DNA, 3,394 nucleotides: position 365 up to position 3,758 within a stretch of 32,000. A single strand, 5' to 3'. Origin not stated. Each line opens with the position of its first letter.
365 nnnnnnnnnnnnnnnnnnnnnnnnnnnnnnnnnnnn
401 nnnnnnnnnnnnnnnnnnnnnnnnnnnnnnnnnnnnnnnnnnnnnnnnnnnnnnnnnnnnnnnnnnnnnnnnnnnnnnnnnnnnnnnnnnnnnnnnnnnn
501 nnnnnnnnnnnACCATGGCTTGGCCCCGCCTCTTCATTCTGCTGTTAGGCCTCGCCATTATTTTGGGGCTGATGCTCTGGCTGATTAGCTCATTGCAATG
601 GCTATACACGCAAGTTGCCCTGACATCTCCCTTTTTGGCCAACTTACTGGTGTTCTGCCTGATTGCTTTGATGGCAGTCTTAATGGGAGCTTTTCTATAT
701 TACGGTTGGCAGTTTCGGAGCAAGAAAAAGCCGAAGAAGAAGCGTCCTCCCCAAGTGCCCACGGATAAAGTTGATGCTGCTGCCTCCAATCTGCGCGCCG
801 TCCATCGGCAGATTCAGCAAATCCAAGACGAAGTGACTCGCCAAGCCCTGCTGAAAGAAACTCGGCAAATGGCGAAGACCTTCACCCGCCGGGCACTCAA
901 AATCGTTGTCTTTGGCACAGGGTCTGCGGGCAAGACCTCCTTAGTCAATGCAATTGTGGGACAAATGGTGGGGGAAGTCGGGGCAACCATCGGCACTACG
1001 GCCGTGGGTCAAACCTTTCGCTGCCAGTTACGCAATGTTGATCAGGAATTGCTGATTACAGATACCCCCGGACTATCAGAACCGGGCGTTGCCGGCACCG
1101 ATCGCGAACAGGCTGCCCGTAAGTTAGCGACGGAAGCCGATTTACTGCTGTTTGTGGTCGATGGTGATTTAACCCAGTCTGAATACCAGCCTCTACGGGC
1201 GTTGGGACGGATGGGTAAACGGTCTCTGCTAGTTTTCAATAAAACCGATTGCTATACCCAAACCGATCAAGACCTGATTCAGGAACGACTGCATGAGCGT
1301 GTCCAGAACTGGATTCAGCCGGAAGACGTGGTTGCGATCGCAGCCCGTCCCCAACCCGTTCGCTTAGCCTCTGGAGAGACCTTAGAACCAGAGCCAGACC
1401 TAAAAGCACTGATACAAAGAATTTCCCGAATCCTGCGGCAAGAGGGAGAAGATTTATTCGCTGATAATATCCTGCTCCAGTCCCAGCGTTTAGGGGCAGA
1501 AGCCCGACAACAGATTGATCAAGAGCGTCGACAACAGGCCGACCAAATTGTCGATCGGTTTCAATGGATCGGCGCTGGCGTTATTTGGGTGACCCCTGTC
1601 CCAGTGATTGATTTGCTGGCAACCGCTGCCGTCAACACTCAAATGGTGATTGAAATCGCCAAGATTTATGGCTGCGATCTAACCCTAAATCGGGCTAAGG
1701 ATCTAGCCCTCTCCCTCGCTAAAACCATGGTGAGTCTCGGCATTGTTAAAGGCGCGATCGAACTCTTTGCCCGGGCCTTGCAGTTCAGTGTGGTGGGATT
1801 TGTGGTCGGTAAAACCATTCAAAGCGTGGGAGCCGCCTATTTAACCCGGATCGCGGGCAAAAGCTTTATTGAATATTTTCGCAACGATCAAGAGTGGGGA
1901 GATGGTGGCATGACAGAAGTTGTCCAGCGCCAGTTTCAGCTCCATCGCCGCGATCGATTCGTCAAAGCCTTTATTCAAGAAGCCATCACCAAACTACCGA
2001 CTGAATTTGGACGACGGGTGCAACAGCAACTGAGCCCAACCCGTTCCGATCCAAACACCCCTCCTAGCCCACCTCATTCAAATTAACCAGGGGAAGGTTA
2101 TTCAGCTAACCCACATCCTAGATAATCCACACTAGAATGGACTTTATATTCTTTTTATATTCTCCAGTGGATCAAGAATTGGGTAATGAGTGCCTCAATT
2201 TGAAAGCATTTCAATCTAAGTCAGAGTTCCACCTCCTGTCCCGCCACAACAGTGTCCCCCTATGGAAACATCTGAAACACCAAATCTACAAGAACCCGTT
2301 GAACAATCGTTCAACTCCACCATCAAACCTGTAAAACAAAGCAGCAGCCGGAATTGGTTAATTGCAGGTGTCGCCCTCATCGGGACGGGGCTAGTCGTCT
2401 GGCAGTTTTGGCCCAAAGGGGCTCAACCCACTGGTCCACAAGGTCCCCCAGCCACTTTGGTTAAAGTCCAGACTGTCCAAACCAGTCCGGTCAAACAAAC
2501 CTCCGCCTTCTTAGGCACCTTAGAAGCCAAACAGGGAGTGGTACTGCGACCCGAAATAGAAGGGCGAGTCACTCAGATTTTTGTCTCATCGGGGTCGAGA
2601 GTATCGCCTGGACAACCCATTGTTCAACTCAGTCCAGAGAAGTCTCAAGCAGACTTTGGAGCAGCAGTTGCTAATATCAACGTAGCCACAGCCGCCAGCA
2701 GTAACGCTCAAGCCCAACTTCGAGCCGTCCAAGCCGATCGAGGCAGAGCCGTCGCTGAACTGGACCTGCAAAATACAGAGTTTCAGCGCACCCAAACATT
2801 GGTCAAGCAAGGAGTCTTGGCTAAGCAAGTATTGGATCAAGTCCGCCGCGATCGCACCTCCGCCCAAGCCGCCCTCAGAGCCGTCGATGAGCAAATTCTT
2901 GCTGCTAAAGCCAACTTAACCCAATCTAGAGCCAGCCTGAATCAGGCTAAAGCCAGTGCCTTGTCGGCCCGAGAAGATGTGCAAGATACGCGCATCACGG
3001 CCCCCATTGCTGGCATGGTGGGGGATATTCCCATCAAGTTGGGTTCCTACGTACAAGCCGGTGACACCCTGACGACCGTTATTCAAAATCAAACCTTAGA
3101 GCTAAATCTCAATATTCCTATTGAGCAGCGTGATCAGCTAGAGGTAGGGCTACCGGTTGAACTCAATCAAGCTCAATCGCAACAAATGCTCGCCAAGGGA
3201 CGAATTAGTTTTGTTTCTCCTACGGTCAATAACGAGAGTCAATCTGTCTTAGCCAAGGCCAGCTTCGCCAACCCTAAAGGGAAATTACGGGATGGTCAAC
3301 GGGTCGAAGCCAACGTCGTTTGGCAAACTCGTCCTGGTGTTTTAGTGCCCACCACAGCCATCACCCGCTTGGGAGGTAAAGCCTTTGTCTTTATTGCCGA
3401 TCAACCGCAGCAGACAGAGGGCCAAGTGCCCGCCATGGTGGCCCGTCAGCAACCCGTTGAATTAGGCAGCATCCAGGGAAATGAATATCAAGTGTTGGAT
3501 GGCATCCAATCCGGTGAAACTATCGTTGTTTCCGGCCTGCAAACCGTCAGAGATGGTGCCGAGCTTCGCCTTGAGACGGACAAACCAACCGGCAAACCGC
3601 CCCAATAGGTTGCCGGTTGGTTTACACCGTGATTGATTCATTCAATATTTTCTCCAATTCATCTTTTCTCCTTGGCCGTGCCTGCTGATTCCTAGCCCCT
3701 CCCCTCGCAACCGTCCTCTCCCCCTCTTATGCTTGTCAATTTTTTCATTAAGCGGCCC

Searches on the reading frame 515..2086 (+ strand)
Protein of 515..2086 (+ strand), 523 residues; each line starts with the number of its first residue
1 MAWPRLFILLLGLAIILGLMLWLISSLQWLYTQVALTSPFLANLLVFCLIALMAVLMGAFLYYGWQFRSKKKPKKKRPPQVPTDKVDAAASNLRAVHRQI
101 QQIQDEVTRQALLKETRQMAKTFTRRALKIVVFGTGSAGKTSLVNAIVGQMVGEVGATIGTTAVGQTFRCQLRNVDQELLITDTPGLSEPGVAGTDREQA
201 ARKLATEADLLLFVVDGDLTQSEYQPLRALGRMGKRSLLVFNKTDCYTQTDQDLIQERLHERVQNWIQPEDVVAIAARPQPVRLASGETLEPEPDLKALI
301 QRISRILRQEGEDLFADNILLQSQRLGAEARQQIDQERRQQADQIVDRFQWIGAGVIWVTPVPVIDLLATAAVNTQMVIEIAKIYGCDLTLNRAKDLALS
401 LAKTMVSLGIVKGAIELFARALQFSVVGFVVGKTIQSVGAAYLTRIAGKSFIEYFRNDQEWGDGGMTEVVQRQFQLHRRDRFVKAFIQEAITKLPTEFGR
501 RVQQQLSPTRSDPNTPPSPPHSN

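Call 9: search_protein_families(library=pfam, proteins=[window:515-2086:+], max_evalue=0.001)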
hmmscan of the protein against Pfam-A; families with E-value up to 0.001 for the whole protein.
window:515-2086:+ (523 aa): 6 families
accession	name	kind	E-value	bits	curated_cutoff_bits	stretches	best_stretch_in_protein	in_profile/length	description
PF05128.17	DUF697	-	7.8e-54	182.2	27.7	1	321-478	1-161/162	Domain of unknown function (DUF697)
PF01926.29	MMR_HSR1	-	2.3e-15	57.1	21.9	1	129-243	1-113/113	50S ribosome-binding GTPase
PF00350.29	Dynamin_N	-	2e-09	38.1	27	1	130-163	1-34/168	Dynamin family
PF03193.22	RsgA_GTPase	-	1.5e-08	35.1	30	1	84-192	61-173/174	RsgA GTPase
PF02421.24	FeoB_N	-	3.6e-08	33.5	27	1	129-263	2-134/156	Ferrous iron transport protein B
PF04548.22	AIG1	-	4.3e-07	29.9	27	1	129-328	2-206/212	AIG1 family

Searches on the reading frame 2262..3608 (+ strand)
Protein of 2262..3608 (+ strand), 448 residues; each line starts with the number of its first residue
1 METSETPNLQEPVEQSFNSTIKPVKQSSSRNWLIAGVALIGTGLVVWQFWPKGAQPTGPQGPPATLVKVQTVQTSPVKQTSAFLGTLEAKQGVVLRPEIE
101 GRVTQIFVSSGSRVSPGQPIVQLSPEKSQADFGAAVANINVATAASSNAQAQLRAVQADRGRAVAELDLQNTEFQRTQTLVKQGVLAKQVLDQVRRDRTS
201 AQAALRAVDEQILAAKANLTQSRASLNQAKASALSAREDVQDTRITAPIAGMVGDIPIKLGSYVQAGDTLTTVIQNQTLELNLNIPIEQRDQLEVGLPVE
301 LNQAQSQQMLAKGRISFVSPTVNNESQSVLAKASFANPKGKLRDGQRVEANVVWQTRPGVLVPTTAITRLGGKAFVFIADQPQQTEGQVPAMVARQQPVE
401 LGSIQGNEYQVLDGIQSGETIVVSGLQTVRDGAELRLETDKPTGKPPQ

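Call 9: search_protein_families(library=pfam, proteins=[window:2262-3608:+], max_evalue=0.001)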
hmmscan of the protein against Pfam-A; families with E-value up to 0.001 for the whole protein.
window:2262-3608:+ (448 aa): 5 families
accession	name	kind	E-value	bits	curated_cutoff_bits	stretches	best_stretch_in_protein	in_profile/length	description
PF16576.10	HlyD_D23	-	2.2e-20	73.3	30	1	92-345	19-211/214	Barrel-sandwich domain of CusB or HlyD membrane-fusion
PF13437.12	HlyD_3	-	7e-17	62.5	22.2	1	245-340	2-101/106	HlyD family secretion protein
PF13533.13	Biotin_lipoyl_2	-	1.2e-08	35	29.8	1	95-123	3-31/32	Biotin-lipoyl like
PF00364.28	Biotin_lipoyl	-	6.1e-06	26.4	22.1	0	100-131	14-44/73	Biotin-requiring enzyme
PF12700.13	HlyD_2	-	7.6e-05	22.1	25.1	0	94-384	66-365/416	HlyD family secretion protein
